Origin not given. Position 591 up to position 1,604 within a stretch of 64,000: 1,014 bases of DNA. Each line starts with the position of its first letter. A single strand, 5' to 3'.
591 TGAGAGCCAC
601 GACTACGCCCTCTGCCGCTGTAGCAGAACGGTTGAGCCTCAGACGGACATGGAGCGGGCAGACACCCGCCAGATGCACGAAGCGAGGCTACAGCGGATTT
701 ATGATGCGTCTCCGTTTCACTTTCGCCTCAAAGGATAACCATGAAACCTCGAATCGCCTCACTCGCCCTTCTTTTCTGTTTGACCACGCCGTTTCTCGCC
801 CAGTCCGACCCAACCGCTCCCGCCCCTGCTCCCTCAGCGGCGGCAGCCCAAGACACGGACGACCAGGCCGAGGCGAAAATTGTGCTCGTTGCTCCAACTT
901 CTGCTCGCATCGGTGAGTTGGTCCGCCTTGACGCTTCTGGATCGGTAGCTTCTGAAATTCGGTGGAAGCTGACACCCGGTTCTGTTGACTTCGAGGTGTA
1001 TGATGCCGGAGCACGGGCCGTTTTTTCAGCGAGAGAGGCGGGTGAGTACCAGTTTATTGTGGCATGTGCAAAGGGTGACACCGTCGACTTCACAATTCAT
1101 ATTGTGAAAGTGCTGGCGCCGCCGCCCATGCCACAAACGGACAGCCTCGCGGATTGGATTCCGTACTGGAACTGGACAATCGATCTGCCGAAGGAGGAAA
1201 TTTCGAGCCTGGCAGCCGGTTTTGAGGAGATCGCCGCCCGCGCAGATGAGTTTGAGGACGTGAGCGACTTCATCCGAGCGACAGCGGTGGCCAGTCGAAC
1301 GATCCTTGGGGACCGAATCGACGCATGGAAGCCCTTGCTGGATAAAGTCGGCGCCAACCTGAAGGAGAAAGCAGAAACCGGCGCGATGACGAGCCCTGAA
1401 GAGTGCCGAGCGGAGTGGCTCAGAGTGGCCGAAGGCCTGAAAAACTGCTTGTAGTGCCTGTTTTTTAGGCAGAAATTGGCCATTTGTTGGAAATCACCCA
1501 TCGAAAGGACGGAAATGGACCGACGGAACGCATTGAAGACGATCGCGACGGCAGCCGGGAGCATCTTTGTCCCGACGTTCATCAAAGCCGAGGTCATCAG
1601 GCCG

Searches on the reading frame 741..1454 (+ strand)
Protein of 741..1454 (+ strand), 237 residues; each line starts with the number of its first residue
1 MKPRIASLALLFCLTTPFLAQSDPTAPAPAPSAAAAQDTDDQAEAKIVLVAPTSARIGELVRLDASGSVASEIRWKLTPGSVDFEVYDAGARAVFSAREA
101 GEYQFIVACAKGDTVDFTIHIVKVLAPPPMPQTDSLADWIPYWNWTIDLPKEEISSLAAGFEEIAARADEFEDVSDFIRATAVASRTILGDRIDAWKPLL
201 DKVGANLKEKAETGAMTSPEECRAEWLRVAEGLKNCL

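Call 32: find_encoding_contigs(protein=window:741-1454:+, flank=10000, max_places=4)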
Protein window:741-1454:+ (237 aa): 17 contigs read that carry it; 4 places shown.
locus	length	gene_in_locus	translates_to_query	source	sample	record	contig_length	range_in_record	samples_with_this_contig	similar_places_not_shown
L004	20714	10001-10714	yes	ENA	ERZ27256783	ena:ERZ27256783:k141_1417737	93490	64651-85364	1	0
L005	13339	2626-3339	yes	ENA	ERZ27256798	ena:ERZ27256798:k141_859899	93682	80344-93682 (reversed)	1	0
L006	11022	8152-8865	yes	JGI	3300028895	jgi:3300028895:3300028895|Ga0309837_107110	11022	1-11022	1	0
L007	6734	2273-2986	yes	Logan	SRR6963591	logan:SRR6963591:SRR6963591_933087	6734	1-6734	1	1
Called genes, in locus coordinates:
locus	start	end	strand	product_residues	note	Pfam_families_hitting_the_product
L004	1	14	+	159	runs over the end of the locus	-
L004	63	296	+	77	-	-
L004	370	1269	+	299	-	-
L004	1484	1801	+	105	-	-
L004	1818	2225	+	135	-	-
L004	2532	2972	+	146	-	-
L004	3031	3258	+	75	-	-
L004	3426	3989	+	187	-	-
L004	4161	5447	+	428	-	-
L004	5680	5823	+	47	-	-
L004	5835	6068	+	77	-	-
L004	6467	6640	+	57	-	-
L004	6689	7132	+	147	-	-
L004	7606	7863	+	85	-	-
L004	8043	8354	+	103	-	-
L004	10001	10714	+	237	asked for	-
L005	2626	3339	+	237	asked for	-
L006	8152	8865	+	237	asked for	-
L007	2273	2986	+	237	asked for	-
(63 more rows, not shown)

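Call 45: find_related_loci(query=window:741-1451:+, collection=viral_contigs, flank=6000)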
Query window:741-1451:+ (237 aa) in viral_contigs; peptide patterns used: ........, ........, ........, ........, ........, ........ (x = any residue, [..] = any of these).
20 stretches matched a pattern; 2 encode a relative of the query (tblastn E <= 1e-3); 2 distinct loci.
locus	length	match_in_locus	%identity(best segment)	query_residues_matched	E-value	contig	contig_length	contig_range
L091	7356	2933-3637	74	1-237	2e-121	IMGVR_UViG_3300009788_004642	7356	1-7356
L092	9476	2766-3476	73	1-237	1e-109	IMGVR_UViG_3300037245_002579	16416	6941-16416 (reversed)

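Call 61: search_protein_families(library=pfam, proteins=[window:741-1451:+], max_evalue=0.01)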
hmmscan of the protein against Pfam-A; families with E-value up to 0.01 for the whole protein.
window:741-1451:+ (237 aa): 0 families
